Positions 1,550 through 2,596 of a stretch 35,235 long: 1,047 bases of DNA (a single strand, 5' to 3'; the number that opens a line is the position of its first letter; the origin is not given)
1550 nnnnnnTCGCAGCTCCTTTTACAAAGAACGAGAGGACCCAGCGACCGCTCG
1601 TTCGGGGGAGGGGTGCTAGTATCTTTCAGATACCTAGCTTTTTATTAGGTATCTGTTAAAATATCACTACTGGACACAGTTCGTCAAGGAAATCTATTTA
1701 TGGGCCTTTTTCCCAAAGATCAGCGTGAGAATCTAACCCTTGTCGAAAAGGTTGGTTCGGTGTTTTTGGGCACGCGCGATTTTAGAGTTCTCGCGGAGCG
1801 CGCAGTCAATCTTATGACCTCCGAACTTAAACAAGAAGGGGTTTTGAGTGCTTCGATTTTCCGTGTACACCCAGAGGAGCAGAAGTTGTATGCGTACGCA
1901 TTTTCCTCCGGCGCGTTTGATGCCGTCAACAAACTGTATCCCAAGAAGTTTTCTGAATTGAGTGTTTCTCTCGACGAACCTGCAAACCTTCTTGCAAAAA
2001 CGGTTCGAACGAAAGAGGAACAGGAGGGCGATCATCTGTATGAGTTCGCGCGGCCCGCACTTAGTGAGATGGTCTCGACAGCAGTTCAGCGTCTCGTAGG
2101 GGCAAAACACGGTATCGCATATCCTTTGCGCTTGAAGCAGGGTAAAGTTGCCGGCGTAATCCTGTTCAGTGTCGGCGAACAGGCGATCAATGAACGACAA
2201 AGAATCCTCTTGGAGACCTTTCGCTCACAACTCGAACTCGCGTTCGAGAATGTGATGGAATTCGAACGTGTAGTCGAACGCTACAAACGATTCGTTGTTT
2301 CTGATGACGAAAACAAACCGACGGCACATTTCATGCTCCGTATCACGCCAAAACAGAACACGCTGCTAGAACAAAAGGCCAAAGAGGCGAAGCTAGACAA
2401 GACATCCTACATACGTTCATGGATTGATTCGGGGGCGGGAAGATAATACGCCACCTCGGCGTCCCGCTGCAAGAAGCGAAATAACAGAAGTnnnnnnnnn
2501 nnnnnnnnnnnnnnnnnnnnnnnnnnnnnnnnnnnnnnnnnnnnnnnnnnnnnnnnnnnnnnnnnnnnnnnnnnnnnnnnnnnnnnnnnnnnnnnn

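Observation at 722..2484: Duplicated rplE 3' end brackets a ~1.7 kb foreign cassette (att-like target duplication in a ribosomal protein gene)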

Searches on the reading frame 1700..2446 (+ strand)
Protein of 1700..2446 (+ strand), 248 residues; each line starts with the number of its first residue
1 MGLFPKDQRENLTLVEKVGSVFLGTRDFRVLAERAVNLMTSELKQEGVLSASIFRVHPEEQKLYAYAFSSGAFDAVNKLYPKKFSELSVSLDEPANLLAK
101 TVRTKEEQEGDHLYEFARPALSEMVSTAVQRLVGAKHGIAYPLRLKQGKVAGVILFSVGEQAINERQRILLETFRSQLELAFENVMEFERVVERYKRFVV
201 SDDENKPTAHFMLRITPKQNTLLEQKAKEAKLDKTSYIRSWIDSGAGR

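Call 6: search_protein_families(library=pfam, proteins=[window:1700-2446:+], max_evalue=0.1)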
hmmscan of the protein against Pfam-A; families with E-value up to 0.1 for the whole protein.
window:1700-2446:+ (248 aa): 4 families
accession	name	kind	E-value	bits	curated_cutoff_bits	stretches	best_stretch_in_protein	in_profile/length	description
PF13185.12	GAF_2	-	7.8e-05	23.3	28.6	1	27-183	3-136/136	GAF domain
PF21983.2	NikA-like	-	0.00056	20.4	27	1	207-240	3-36/72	Mobilization protein NikA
PF11849.14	DUF3369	-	0.001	19.8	27.2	1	101-190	79-167/168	Domain of unknown function (DUF3369)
PF13492.12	GAF_3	-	0.075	13.9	27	0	139-181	84-126/129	GAF domain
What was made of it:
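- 1700..2446 (+): 248-aa regulator made of an N-terminal GAF sensor and a C-terminal ribbon-helix-helix domain. Its family is always transcribed divergently from a variable partner gene. Weak Pfam GAF_2 and NikA-like hits (call 6).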

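Call 7: search_protein_families(library=ncbifam, proteins=[window:1700-2446:+], max_evalue=0.1)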
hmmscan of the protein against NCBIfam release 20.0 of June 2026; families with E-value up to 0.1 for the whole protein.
window:1700-2446:+ (248 aa): 1 family
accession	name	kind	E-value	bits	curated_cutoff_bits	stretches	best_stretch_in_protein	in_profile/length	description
NF041359.1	GntG_guanitoxin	subfamily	0.071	12.2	230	0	16-53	208-246/343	GntG family PLP-dependent aldolase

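Call 21: find_related_loci(query=window:1700-2446:+, collection=genome_contigs, flank=8000)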
Query window:1700-2446:+ (248 aa) in genome_contigs; peptide patterns used: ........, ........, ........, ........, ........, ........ (x = any residue, [..] = any of these).
246 stretches matched a pattern; 1 encode a relative of the query (tblastn E <= 1e-3); 1 distinct loci.
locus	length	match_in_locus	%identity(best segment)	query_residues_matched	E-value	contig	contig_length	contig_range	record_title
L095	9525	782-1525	79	1-248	5e-135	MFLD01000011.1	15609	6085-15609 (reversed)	MAG: Candidatus Kaiserbacteria bacterium RIFCSPHIGHO2_02_FULL_49_16 rifcsphigho2_02_scaffold_13322, whole genome shotgun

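Call 24: find_homologous_proteins(query=window:1700-2446:+, max_evalue=0.001)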
Query window:1700-2446:+ (248 aa): 35 proteins with E <= 0.001 among 873 candidates.
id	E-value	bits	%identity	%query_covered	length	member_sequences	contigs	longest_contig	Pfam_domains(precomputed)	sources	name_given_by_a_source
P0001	4.6e-131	453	84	100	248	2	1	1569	-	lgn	-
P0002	1.3e-102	360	72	94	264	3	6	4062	PF13185.13,PF11849.15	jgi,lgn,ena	-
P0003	7.3e-98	345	66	97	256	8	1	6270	-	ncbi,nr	ncbi:MAG: hypothetical protein Q8Q13_01045 [bacterium]|nr:hypothetical protein [bacterium]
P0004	1.6e-97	343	81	79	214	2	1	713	-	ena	-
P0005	7.5e-97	341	65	97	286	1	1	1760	-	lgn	-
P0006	6.0e-96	338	67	97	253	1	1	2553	-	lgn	-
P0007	2.2e-95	336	62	100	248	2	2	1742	-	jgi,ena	-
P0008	5.7e-94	332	66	97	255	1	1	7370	-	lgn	-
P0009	1.4e-93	330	63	100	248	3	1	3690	-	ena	-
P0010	1.1e-90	321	60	100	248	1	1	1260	-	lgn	-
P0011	5.2e-90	319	63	95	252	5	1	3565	-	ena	-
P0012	2.4e-89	317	100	61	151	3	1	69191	-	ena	-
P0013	2.1e-88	314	60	96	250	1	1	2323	-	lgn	-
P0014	1.2e-86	308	60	96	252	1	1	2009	-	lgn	-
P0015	1.7e-86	307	60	98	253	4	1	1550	-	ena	-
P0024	5.1e-79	283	57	95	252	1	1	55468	-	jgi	jgi:hypothetical protein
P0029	6.9e-71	256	54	91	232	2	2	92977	-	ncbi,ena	-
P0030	3.9e-67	244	52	93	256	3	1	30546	-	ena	-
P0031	2.4e-64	235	49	98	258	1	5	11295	PF13185.13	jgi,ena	-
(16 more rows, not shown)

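Call 25: find_encoding_contigs(protein=P0024, flank=6000, max_places=3)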
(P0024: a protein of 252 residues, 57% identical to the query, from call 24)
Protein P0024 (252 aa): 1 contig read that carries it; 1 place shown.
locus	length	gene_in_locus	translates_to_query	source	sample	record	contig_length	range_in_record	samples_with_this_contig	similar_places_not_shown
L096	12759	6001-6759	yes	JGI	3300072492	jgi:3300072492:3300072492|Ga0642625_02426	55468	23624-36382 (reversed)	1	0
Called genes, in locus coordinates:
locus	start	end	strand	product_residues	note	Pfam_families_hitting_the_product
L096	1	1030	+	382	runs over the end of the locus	-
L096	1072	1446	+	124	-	PF00203:Ribosomal_S19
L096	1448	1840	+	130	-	PF00237:Ribosomal_L22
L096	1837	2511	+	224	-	PF07650:KH_2, PF00189:Ribosomal_S3_C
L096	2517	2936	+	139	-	PF00252:Ribosomal_L16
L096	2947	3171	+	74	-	PF00831:Ribosomal_L29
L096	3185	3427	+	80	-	PF00366:Ribosomal_S17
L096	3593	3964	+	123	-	PF00238:Ribosomal_L14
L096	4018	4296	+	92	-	PF01541:GIY-YIG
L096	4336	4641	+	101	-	PF22682:Ribosomal_uL24m-like (weak), PF00467:KOW, PF17136:ribosomal_L24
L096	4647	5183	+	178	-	PF00281:Ribosomal_L5, PF00673:Ribosomal_L5_C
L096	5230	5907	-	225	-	PF14518:Haem_oxygenas_2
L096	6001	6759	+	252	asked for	-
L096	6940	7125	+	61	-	PF00253:Ribosomal_S14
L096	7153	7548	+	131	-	PF00410:Ribosomal_S8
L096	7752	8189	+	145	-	PF00347:Ribosomal_L6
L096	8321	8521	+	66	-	PF00861:Ribosomal_L18p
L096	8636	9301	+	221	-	PF00333:Ribosomal_S5, PF03719:Ribosomal_S5_C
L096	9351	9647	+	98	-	-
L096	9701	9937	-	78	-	-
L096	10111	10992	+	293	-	PF00344:SecY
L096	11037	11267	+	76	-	-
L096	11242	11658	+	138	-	PF00406:ADK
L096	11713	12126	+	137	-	-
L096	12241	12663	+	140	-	PF00557:Peptidase_M24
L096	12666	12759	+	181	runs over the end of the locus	PF18306:LDcluster4, PF03641:Lysine_decarbox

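Call 26: find_encoding_contigs(protein=P0029, flank=6000, max_places=3)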
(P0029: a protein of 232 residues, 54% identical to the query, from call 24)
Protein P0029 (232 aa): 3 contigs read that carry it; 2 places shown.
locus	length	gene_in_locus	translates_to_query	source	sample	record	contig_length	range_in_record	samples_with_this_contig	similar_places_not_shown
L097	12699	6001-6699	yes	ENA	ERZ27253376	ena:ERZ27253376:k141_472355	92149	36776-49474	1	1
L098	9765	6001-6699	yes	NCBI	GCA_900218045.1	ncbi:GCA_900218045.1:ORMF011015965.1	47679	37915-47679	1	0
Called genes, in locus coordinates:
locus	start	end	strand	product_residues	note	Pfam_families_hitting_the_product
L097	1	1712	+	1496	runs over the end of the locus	PF00801:PKD (faint), PF18911:PKD_4 (faint), PF01471:PG_binding_1, PF09374:PG_binding_3 (faint), PF00254:FKBP_C, PF01471:PG_binding_1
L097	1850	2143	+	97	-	PF00203:Ribosomal_S19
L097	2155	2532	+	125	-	PF00237:Ribosomal_L22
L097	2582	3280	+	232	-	PF07650:KH_2, PF00189:Ribosomal_S3_C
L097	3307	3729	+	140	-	PF00252:Ribosomal_L16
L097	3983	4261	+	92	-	PF00366:Ribosomal_S17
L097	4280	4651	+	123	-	PF00238:Ribosomal_L14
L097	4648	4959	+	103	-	PF22682:Ribosomal_uL24m-like (weak), PF00467:KOW, PF17136:ribosomal_L24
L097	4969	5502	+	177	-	PF00281:Ribosomal_L5, PF00673:Ribosomal_L5_C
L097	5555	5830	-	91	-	-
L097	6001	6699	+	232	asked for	-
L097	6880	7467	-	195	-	PF20803:PaaX_M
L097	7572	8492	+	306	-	PF00892:EamA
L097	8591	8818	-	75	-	-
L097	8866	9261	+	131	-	PF00410:Ribosomal_S8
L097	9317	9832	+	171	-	PF00347:Ribosomal_L6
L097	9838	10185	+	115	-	PF00861:Ribosomal_L18p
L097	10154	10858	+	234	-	PF00333:Ribosomal_S5, PF03719:Ribosomal_S5_C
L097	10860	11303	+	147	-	PF00828:Ribosomal_L27A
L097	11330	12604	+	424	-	PF00344:SecY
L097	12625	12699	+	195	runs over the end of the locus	PF00625:Guanylate_kin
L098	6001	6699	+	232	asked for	-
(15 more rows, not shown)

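Call 27: find_encoding_contigs(protein=P0030, flank=6000, max_places=3)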
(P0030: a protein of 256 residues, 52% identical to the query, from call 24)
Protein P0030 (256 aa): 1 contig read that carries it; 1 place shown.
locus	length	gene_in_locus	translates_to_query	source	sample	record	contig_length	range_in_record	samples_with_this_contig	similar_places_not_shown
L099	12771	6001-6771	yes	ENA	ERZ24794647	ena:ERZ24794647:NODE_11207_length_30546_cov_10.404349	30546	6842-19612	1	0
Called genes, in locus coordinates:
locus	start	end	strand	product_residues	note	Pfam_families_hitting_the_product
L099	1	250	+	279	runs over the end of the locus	PF00181:Ribosomal_L2_N, PF03947:Ribosomal_L2_C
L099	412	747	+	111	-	PF00203:Ribosomal_S19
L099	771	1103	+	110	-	PF00237:Ribosomal_L22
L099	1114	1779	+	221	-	PF07650:KH_2, PF00189:Ribosomal_S3_C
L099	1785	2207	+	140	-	PF00252:Ribosomal_L16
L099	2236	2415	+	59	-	PF00831:Ribosomal_L29 (weak)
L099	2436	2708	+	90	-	PF00366:Ribosomal_S17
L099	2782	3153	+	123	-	PF00238:Ribosomal_L14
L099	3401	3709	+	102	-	PF00467:KOW, PF17136:ribosomal_L24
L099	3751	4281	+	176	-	PF00281:Ribosomal_L5, PF00673:Ribosomal_L5_C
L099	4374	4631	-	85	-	-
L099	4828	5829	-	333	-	PF04055:Radical_SAM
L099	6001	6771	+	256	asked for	-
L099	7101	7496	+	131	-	PF00410:Ribosomal_S8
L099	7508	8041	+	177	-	PF00347:Ribosomal_L6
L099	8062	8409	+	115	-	PF00861:Ribosomal_L18p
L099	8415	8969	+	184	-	PF00333:Ribosomal_S5, PF03719:Ribosomal_S5_C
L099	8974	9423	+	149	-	PF00828:Ribosomal_L27A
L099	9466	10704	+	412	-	PF00344:SecY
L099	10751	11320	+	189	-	PF00406:ADK, PF02223:Thymidylate_kin (faint), PF13207:AAA_17, PF13238:AAA_18 (weak)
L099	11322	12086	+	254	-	PF00557:Peptidase_M24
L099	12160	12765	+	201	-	PF00334:NDK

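Call 37: find_encoding_contigs(protein=P0002, flank=5000, max_places=6)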
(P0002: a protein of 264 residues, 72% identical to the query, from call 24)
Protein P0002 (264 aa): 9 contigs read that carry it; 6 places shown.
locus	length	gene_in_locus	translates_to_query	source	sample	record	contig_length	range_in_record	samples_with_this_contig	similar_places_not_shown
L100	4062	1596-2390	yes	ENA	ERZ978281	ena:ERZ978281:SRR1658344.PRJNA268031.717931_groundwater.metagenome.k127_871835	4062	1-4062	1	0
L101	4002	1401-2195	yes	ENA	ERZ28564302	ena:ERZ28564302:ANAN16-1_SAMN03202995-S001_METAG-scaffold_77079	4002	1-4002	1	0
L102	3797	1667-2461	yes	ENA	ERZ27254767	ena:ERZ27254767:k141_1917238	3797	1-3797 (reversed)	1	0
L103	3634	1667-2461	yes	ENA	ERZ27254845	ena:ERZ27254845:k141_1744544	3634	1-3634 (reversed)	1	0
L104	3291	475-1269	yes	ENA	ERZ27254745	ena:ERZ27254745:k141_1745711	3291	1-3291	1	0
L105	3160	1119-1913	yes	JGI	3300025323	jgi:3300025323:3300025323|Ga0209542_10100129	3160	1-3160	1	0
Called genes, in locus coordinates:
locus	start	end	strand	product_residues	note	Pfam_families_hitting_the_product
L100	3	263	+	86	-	?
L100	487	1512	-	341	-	PF08545:ACP_syn_III, PF08541:ACP_syn_III_C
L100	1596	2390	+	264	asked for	PF11849:DUF3369 (faint), PF13185:GAF_2 (faint)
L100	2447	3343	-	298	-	-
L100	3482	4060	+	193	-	?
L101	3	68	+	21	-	?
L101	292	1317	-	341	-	PF08545:ACP_syn_III, PF08541:ACP_syn_III_C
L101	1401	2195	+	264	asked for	PF11849:DUF3369 (faint), PF13185:GAF_2 (faint)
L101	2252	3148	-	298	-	-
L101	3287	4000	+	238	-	?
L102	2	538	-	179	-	?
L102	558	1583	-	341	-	PF08545:ACP_syn_III, PF08541:ACP_syn_III_C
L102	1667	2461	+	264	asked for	PF11849:DUF3369 (faint), PF13185:GAF_2 (faint)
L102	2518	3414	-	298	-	-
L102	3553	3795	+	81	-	?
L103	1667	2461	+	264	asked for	PF11849:DUF3369 (faint), PF13185:GAF_2 (faint)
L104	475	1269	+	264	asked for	PF11849:DUF3369 (faint), PF13185:GAF_2 (faint)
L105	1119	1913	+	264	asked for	PF11849:DUF3369 (faint), PF13185:GAF_2 (faint)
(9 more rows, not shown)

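Call 38: find_encoding_contigs(protein=P0003, flank=6000, max_places=3)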
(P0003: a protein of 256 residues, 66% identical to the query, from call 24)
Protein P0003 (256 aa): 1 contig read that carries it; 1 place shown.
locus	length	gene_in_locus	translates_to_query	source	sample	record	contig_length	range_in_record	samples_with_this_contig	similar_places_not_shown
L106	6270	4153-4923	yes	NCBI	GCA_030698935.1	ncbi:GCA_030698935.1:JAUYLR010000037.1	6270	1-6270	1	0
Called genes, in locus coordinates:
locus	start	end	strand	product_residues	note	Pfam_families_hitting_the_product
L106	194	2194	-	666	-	PF03030:H_PPase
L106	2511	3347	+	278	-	-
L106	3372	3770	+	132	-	-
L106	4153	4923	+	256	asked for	-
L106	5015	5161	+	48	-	-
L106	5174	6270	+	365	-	PF05697:Trigger_N, PF05698:Trigger_C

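Call 39: find_encoding_contigs(protein=P0008, flank=6000, max_places=3)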
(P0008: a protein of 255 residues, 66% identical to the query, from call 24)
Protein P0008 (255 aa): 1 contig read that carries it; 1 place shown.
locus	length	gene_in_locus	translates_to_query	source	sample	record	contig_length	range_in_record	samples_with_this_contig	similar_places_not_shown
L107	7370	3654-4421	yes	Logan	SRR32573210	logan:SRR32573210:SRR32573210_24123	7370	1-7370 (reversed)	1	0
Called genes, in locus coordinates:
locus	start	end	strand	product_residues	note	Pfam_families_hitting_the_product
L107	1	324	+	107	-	?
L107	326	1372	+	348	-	-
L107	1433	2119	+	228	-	-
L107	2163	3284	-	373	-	PF01073:3Beta_HSD, PF01370:Epimerase, PF04321:RmlD_sub_bind, PF07993:NAD_binding_4, PF13460:NAD_binding_10 (weak), PF16363:GDP_Man_Dehyd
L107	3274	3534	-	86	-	-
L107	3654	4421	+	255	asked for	-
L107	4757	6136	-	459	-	PF13520:AA_permease_2, PF00324:AA_permease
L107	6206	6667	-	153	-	PF00583:Acetyltransf_1, PF13673:Acetyltransf_10, PF13508:Acetyltransf_7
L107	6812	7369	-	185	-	?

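Call 41: find_encoding_contigs(protein=P0001, flank=3000, max_places=4)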
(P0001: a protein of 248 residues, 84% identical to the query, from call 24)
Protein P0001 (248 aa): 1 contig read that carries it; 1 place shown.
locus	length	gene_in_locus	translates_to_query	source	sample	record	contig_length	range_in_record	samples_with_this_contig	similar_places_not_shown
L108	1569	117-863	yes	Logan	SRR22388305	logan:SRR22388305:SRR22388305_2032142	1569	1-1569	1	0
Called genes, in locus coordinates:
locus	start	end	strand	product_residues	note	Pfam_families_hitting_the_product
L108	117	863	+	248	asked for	-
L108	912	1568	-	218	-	?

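Call 42: find_encoding_contigs(protein=P0031, flank=6000, max_places=5)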
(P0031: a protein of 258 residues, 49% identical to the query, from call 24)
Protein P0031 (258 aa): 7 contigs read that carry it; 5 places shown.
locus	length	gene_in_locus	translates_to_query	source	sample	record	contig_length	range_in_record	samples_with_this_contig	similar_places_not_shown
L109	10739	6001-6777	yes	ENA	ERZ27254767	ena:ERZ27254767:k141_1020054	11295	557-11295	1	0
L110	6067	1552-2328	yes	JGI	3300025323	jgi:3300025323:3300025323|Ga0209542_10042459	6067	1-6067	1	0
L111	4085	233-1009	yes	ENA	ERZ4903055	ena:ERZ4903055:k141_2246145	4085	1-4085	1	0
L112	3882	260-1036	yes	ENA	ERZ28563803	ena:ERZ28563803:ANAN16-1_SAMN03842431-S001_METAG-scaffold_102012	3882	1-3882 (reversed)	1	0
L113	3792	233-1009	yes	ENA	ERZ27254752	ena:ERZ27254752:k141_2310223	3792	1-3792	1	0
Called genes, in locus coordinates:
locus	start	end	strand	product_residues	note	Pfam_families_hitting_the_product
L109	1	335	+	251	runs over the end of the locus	PF00573:Ribosomal_L4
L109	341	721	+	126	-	PF00276:Ribosomal_L23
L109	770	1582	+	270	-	PF00181:Ribosomal_L2_N, PF03947:Ribosomal_L2_C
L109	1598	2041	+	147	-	PF00203:Ribosomal_S19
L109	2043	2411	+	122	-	PF00237:Ribosomal_L22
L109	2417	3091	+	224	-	PF07650:KH_2, PF00189:Ribosomal_S3_C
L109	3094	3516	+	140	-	PF00252:Ribosomal_L16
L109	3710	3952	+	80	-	PF00366:Ribosomal_S17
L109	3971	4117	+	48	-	-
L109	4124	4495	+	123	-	PF00238:Ribosomal_L14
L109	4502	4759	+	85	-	PF00467:KOW, PF17136:ribosomal_L24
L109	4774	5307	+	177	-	PF00281:Ribosomal_L5, PF00673:Ribosomal_L5_C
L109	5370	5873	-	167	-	-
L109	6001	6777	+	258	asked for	PF13185:GAF_2 (faint)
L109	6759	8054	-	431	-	PF01071:GARS_A, PF02843:GARS_C (weak)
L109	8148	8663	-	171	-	PF00856:SET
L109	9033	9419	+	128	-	PF00410:Ribosomal_S8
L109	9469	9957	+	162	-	PF00347:Ribosomal_L6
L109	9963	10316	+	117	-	PF00861:Ribosomal_L18p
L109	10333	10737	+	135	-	?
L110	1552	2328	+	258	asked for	PF13185:GAF_2 (faint)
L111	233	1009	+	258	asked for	PF13185:GAF_2 (faint)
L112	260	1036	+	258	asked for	PF13185:GAF_2 (faint)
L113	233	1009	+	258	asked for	PF13185:GAF_2 (faint)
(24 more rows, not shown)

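Call 46: find_related_loci(query=A1, collection=genome_contigs, flank=7000)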
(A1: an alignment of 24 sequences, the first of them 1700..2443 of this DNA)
Query A1 (248 aa) in genome_contigs; peptide patterns used: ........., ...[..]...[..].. (x = any residue, [..] = any of these).
40 stretches matched a pattern; 4 encode a relative of the query (tblastn E <= 1e-3); 4 distinct loci.
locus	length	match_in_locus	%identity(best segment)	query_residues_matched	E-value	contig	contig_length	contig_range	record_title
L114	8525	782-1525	79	1-248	2e-134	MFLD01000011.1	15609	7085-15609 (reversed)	MAG: Candidatus Kaiserbacteria bacterium RIFCSPHIGHO2_02_FULL_49_16 rifcsphigho2_02_scaffold_13322, whole genome shotgun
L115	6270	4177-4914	66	6-246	4e-110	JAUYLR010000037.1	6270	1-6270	MAG: bacterium isolate C24_metabat.bin.43 C24_k141_744366, whole genome shotgun sequence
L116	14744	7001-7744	63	1-248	6e-104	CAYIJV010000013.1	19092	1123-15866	MAG TPA_asm: uncultured Candidatus Saccharibacteria bacterium isolate ERP119705_co23_584 genome assembly, contig: NODE_2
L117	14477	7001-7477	27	50-202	9e-5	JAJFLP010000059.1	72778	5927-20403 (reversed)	MAG: Verrucomicrobia bacterium isolate OFTM198 OFTM198_58, whole genome shotgun sequence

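Call 68: search_protein_families(library=padloc, proteins=[window:1700-2446:+, L099:4374-4631:-], max_evalue=0.01)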
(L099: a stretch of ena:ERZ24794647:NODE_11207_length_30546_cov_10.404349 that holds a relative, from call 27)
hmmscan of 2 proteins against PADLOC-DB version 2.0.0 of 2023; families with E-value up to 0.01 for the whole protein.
window:1700-2446:+ (248 aa): 0 families

L099:4374-4631:- (85 aa): 0 families

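Call 69: search_protein_families(library=phrogs, proteins=[window:1700-2446:+, L099:4374-4631:-], max_evalue=0.01)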
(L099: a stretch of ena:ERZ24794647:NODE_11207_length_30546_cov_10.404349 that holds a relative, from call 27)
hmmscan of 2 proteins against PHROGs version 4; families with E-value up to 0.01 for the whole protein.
window:1700-2446:+ (248 aa): 0 families

L099:4374-4631:- (85 aa): 0 families
